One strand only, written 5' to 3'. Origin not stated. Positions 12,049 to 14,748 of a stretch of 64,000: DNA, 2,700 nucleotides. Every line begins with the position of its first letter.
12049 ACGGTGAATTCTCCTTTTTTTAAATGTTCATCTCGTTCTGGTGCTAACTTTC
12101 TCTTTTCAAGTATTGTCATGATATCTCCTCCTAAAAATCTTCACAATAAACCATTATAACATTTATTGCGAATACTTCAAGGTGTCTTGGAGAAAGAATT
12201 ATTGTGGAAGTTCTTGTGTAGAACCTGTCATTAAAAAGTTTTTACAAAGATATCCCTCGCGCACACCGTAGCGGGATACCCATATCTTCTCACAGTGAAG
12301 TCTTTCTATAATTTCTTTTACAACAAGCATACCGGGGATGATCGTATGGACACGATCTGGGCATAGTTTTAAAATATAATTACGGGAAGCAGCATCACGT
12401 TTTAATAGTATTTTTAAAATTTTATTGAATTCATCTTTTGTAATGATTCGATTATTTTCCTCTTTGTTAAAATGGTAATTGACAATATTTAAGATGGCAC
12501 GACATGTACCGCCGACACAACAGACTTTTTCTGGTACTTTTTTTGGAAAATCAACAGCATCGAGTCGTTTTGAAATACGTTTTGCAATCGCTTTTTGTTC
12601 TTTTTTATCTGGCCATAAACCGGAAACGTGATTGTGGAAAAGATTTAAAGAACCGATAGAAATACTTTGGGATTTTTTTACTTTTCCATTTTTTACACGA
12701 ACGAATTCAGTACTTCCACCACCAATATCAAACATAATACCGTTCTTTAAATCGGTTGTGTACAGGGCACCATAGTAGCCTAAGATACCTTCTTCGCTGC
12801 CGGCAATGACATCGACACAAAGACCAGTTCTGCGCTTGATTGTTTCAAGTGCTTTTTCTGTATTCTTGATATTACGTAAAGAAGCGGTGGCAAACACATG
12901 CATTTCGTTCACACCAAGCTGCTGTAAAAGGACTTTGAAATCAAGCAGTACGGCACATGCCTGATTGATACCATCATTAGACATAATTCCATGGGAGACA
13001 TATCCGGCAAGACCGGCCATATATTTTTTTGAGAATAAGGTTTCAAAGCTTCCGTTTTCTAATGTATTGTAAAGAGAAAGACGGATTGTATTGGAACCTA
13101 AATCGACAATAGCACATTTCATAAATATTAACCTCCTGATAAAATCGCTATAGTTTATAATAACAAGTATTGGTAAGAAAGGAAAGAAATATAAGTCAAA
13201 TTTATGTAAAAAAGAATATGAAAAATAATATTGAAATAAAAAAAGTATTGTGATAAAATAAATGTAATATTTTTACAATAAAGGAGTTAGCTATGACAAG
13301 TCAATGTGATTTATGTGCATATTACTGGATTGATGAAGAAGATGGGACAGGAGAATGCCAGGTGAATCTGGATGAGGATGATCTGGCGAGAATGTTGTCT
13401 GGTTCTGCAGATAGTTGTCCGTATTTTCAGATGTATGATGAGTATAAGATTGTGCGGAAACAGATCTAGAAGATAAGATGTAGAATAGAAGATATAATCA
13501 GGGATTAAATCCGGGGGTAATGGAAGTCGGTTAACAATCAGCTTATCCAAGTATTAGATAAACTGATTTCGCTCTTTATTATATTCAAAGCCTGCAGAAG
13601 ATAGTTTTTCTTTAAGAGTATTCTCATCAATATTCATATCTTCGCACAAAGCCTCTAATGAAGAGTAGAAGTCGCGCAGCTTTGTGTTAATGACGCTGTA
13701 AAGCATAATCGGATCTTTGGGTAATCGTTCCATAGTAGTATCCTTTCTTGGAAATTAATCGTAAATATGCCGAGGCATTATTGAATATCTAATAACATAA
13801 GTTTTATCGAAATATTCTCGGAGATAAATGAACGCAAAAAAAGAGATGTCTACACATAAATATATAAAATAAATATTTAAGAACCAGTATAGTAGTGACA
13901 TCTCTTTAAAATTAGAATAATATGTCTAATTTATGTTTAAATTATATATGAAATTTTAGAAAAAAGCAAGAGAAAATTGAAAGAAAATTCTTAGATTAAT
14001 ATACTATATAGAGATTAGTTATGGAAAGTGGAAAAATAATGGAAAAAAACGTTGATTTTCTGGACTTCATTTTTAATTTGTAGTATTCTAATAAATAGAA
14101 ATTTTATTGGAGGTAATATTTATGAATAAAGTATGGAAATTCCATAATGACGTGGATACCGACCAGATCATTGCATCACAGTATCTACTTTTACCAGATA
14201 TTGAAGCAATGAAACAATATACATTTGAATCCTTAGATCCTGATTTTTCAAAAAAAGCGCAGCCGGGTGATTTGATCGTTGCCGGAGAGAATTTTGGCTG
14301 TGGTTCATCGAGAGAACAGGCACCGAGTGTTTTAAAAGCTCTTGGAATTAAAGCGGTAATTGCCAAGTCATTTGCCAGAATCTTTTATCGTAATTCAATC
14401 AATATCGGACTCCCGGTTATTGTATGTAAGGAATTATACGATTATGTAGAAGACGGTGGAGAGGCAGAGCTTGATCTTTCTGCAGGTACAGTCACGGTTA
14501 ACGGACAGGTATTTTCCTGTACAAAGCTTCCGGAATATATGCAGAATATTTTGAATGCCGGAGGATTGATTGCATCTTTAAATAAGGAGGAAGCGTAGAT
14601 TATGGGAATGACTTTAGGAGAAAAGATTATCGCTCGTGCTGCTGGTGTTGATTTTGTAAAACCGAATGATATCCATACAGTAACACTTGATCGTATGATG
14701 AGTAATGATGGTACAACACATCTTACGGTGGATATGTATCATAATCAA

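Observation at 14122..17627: Two tandem aconitase-family dehydratase subunit pairs in small-then-large order, not linked to leuA/leuB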

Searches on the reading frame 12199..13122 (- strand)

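Call 10: search_protein_families(library=ncbifam, proteins=[window:12199-13122:-], max_evalue=1e-10)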
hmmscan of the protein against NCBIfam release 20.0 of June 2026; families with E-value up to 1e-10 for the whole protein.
window:12199-13122:- (307 aa): 3 families
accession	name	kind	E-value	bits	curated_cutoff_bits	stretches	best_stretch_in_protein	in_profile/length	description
TIGR03706.1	exo_poly_only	exception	6.1e-69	232.6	307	1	3-294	2-297/300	exopolyphosphatase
NF008108.0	PRK10854.1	equivalog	6.4e-21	74.1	864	1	3-292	13-302/513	exopolyphosphatase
NF008260.0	PRK11031.1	equivalog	4.9e-20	72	624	1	4-292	9-296/496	guanosine-5'-triphosphate,3'-diphosphate diphosphatase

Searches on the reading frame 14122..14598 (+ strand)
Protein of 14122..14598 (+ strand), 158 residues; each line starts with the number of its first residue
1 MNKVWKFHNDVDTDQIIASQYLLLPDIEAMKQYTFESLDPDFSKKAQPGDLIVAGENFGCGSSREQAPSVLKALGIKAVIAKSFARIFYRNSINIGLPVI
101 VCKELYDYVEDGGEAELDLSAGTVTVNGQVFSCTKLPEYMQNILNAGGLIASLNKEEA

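Call 4: search_protein_families(library=ncbifam, proteins=[window:14122-14598:+], max_evalue=0.00001)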
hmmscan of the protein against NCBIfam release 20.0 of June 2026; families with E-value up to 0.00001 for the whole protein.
window:14122-14598:+ (158 aa): 15 families
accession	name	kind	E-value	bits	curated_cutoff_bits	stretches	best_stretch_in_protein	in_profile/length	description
TIGR02087.1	LEUD_arch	subfamily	8.3e-56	188.1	108.95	1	3-155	2-156/157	LeuD/DmdB family oxidoreductase small subunit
NF040604.2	HacB_Meth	equivalog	1.7e-50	171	230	1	3-152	6-156/159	homoaconitase small subunit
TIGR02084.1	leud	equivalog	2.5e-50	170.2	245.85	1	3-153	2-154/156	3-isopropylmalate dehydratase small subunit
NF040625.1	HacB2_Meth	equivalog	1.3e-49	167.8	230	1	3-154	7-157/161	homoaconitase small subunit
NF010629.0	PRK14023.1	equivalog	1.5e-47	161.5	229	1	1-154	1-155/166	homoaconitate hydratase small subunit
NF002458.0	PRK01641.1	subfamily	1.1e-26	93.7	167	1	9-134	17-160/202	3-isopropylmalate dehydratase small subunit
NF005558.0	PRK07229.1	equivalog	6.7e-21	74.5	612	1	4-117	475-595/647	aconitate hydratase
TIGR00139.1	h_aconitase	equivalog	1.7e-20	73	529.9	1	9-98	540-631/709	homoaconitase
TIGR00171.1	leuD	equivalog_domain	1.5e-19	70.6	116.25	1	10-144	18-171/188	3-isopropylmalate dehydratase small subunit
TIGR01342.1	acon_putative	hypoth_equivalog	3.9e-19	68.3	719.15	1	6-120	476-601/655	putative aconitate hydratase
TIGR01341.1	aconitase_1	equivalog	7.1e-11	40.5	945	1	44-105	744-805/876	aconitate hydratase AcnA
NF006757.0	PRK09277.1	subfamily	1.6e-10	39.4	686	1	45-98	755-808/888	aconitate hydratase AcnA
NF009520.0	PRK12881.1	subfamily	6.9e-10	37.3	905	1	44-97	759-811/893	aconitate hydratase AcnA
TIGR01340.1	aconitase_mito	equivalog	4.5e-07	28.6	825.35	1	41-112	616-688/745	aconitate hydratase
TIGR02333.1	2met_isocit_dHY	equivalog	6.9e-06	24.2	1419.85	1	43-97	727-780/858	Fe/S-dependent 2-methylisocitrate dehydratase AcnD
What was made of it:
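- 14122..14598 (+): D1: small subunit (158 aa) of pair 1. Carries the GSSRE motif and the substrate-recognition loop YLLLP. TIGR02087 188 bits against a cut-off of 109, but TIGR02084 LeuD 170 against 246 and HacB 171 against 230 (call 4).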

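Call 5: search_protein_families(library=pfam, proteins=[window:14122-14598:+], max_evalue=0.001)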
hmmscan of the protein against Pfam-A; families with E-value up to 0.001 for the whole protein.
window:14122-14598:+ (158 aa): 1 family
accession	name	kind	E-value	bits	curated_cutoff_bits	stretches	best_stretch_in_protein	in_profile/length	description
PF00694.25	Aconitase_C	-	1.2e-21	77.8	22.8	1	38-97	63-123/131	Aconitase C-terminal domain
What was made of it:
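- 14122..14598 (+): PF00694 77.8 bits (call 5).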

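Call 14: search_solved_structures(query=window:14122-14598:+, max_evalue=1e-10)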
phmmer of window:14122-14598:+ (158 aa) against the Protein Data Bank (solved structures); distinct sequences matched with E-value up to 1e-10: 5.
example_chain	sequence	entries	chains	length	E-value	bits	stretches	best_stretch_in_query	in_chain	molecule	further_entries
3vba_A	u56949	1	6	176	1.5e-49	170.9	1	3-156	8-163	Isopropylmalate/citramalate isomerase small subunit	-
2pkp_A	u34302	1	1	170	2.4e-36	128.1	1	3-156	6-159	Homoaconitase small subunit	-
1v7l_A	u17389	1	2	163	9.7e-35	122.9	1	2-153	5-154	3-isopropylmalate dehydratase small subunit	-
3q3w_A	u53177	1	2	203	4e-13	52.7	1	10-102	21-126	3-isopropylmalate dehydratase small subunit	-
2hcu_A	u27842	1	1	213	4.6e-13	52.5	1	8-108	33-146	3-isopropylmalate dehydratase small subunit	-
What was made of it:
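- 14122..14598 (+): Best PDB match is M. jannaschii IPMI small subunit 3vba, 171 bits (call 14).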

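Call 61: list_cluster_members(proteins=[window:14122-14598:+, window:14602-15855:+, window:15888-16379:+, window:16389-17627:+, window:59782-61182:+])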
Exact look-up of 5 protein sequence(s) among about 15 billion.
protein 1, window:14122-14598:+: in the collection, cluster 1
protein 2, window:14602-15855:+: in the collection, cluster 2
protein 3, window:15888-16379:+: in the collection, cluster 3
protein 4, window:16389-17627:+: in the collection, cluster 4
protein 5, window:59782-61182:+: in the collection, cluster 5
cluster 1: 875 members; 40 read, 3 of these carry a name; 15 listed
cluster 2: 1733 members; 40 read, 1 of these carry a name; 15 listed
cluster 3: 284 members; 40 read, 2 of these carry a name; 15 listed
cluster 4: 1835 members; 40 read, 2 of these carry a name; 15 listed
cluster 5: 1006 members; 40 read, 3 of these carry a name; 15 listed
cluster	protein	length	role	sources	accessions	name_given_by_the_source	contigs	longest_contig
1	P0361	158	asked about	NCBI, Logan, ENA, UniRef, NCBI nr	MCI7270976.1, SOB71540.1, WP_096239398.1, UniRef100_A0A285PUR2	3-isopropylmalate dehydratase [Anaerobutyricum hallii] | 3-isopropylmalate dehydratase small subunit n=1 Tax=Anaerobutyricum hallii TaxID=39488 ... | 3-isopropylmalate dehydratase small subunit [Anaerobutyricum hallii]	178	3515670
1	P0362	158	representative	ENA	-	-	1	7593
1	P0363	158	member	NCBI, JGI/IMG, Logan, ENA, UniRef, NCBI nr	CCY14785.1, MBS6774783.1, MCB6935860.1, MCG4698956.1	MAG: 3-isopropylmalate dehydratase small subunit [Eubacterium sp.] | 3-isopropylmalate dehydratase small subunit | 3-isopropylmalate dehydratase small subunit n=1 Tax=Anaerobutyricum TaxID=2569097 ...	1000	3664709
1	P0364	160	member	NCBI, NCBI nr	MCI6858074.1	MAG: 3-isopropylmalate dehydratase small subunit [Eubacterium sp.] | 3-isopropylmalate dehydratase small subunit [Eubacterium sp.]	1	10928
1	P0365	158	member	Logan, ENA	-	-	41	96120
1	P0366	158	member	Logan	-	-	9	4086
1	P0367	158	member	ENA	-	-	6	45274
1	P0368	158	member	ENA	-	-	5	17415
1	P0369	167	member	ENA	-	-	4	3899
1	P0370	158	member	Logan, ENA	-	-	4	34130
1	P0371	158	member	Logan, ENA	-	-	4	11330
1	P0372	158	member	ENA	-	-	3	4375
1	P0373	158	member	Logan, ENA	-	-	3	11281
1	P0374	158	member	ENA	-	-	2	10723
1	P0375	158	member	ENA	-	-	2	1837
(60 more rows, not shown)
